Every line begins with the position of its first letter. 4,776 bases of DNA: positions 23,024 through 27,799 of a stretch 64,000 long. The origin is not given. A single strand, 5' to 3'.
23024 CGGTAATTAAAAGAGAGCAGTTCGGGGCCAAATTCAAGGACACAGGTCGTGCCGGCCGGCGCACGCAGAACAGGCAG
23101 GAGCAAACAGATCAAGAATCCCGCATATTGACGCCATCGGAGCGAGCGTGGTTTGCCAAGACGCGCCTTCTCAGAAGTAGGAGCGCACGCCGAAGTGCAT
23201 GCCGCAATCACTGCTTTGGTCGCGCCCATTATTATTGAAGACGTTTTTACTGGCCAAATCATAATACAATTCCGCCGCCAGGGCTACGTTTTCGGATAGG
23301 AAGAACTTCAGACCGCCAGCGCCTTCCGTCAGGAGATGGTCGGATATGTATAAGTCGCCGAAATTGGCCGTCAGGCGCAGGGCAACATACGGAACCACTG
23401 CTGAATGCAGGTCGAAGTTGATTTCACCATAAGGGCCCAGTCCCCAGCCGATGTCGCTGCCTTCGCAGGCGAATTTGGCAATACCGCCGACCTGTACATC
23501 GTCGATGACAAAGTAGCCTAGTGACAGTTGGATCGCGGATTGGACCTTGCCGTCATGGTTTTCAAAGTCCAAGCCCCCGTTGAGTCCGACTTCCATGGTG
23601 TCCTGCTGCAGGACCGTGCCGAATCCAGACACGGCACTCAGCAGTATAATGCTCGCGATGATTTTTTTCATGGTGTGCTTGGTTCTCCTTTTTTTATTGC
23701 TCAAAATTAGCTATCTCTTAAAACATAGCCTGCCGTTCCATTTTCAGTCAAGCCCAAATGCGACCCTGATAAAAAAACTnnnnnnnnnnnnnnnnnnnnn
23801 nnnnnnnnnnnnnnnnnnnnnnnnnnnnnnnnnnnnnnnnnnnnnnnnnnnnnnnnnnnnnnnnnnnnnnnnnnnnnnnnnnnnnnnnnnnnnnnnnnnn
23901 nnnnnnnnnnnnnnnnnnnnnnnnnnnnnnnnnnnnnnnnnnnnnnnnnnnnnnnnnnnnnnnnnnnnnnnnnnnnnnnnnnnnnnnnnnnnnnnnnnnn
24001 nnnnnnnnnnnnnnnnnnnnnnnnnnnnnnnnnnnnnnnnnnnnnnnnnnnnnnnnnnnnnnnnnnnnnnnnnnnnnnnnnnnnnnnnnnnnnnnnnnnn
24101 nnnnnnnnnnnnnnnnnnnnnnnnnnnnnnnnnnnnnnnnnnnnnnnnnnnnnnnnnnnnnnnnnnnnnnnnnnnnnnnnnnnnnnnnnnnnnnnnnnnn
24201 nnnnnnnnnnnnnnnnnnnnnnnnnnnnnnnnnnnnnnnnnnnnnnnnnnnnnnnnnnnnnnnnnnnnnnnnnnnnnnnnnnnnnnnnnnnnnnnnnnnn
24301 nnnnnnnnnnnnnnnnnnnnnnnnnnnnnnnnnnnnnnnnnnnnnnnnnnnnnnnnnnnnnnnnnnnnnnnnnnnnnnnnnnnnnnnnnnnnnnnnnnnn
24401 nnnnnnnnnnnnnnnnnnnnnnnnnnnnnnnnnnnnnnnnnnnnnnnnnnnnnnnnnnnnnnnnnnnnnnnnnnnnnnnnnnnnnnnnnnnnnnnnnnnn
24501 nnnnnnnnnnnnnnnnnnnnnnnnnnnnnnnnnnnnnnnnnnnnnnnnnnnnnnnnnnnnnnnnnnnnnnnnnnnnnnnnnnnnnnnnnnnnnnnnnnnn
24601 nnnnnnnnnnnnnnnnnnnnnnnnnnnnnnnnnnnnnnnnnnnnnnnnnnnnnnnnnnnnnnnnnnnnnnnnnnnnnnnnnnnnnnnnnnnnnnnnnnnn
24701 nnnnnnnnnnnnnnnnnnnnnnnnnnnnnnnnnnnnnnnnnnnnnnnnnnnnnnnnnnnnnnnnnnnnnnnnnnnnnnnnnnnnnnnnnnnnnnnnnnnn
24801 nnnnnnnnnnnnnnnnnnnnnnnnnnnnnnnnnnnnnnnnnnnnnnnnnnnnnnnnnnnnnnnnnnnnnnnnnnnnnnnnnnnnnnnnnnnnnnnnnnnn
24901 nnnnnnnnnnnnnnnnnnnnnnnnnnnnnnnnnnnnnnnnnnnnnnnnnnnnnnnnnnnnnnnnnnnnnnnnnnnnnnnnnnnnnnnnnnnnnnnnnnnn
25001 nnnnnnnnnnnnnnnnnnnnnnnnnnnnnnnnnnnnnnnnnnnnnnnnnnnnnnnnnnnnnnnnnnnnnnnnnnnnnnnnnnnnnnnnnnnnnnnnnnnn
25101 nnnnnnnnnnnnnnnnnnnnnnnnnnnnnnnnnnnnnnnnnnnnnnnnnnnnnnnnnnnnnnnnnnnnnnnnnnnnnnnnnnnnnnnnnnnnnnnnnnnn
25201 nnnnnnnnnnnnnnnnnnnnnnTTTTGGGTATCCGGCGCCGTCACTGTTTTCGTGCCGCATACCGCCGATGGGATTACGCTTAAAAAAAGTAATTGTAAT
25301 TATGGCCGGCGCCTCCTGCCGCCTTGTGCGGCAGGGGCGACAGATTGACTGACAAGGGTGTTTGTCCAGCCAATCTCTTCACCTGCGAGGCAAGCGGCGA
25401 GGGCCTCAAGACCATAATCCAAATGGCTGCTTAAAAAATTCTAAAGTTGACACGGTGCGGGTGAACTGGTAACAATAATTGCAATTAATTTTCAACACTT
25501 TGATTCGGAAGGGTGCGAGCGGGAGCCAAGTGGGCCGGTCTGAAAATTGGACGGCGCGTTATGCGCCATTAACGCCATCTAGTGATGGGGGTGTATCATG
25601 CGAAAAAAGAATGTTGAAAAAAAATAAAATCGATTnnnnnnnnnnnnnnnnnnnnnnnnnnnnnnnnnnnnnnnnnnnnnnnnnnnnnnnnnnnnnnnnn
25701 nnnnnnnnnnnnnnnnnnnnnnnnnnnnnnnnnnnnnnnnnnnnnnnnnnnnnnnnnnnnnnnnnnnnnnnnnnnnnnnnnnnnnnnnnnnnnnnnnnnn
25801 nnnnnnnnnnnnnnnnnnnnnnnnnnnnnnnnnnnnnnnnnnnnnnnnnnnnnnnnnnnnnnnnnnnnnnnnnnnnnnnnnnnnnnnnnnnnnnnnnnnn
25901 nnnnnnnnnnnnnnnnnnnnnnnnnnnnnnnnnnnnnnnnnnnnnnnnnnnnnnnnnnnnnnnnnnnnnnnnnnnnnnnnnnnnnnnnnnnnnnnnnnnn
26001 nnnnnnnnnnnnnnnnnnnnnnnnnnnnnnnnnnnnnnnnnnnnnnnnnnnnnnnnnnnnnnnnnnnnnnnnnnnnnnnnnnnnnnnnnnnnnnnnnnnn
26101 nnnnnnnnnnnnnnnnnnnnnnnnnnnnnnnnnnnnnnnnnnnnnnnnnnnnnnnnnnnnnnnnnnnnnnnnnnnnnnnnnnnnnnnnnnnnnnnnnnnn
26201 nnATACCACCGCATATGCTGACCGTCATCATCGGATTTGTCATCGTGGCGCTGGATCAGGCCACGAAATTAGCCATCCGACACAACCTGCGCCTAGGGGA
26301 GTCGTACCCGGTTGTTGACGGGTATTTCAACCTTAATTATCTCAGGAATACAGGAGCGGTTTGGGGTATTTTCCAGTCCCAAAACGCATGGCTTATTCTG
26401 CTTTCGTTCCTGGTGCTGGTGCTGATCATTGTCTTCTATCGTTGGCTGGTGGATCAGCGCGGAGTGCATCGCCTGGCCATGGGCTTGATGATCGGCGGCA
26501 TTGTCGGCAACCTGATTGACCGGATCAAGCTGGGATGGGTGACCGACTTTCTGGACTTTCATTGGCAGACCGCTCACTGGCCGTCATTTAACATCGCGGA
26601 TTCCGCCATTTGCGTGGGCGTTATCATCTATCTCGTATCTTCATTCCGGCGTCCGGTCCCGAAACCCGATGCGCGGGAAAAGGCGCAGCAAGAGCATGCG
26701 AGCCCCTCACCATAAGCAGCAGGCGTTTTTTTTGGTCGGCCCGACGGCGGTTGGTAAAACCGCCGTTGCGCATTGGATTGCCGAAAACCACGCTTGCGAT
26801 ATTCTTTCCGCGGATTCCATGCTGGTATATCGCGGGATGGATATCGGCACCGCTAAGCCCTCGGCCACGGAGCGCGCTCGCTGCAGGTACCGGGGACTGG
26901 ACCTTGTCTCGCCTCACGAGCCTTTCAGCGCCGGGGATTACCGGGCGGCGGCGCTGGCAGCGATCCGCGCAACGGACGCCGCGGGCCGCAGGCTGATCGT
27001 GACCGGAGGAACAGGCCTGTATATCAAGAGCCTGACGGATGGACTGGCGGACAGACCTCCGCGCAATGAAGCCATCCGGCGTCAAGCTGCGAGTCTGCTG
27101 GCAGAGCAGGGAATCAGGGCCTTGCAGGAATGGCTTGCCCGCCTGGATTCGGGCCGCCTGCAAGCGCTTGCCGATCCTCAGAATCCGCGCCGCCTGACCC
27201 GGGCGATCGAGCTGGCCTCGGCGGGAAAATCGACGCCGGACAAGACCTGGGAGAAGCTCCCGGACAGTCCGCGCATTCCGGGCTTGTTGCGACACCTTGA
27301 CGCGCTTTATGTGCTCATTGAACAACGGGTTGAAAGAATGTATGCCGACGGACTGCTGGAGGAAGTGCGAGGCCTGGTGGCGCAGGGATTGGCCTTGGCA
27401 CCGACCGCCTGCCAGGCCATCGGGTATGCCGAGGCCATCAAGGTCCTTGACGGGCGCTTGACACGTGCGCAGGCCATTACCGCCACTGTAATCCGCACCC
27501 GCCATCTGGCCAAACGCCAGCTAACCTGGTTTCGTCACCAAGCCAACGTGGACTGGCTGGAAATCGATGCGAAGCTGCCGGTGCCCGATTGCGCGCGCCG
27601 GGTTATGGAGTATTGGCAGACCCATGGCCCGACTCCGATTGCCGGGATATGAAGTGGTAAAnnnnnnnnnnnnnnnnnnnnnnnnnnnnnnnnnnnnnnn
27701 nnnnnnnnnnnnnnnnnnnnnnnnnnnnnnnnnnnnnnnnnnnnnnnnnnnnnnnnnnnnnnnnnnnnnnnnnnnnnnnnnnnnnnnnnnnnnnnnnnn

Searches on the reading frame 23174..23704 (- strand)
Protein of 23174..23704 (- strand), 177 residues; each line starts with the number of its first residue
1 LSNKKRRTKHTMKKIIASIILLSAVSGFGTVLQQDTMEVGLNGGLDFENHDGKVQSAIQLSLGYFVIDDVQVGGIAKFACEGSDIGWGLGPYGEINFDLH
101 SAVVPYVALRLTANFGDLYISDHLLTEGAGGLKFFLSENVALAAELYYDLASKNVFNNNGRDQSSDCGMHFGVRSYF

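Call 28: search_protein_families(library=pfam, proteins=[window:23174-23704:-], max_evalue=0.001)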
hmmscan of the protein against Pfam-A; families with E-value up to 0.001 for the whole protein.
window:23174-23704:- (177 aa): 1 family
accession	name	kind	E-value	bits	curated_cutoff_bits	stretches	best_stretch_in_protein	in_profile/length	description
PF02462.21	Opacity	-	0.00061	20.3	21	0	89-171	32-124/126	Opacity family porin protein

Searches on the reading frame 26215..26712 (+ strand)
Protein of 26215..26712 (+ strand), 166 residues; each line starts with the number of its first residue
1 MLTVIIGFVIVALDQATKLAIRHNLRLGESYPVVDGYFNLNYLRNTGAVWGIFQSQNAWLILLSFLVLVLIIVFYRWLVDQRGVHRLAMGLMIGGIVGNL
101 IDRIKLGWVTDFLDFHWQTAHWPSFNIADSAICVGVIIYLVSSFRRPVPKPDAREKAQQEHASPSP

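Call 28: search_protein_families(library=pfam, proteins=[window:26215-26712:+], max_evalue=0.001)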
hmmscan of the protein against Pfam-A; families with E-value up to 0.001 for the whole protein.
window:26215-26712:+ (166 aa): 1 family
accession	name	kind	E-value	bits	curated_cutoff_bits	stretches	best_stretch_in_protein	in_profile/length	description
PF01252.23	Peptidase_A8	-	5.4e-40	137.3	25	1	8-144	3-141/142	Signal peptidase (SPase) II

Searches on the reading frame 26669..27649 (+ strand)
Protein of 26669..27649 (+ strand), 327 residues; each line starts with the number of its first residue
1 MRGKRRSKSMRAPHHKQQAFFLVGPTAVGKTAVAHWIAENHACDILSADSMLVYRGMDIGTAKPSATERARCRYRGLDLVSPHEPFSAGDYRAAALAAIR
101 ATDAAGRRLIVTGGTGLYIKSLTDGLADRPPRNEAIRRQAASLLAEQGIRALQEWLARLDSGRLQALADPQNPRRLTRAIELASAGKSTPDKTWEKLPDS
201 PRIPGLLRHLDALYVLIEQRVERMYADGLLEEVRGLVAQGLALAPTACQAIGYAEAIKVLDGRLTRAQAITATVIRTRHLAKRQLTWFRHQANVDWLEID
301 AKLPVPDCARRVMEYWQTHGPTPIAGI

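Call 28: search_protein_families(library=pfam, proteins=[window:26669-27649:+], max_evalue=0.001)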
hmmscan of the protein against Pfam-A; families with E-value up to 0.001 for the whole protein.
window:26669-27649:+ (327 aa): 3 families
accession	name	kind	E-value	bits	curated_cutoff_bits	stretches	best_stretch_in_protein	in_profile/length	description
PF01715.23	IPPT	-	1.4e-64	218.6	23.6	1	53-291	2-243/243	IPP transferase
PF01745.22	IPT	-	6.3e-05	22.9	20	1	19-114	3-98/233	Isopentenyl transferase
PF13671.12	AAA_33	-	0.00069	20.4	27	0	21-52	3-34/143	AAA domain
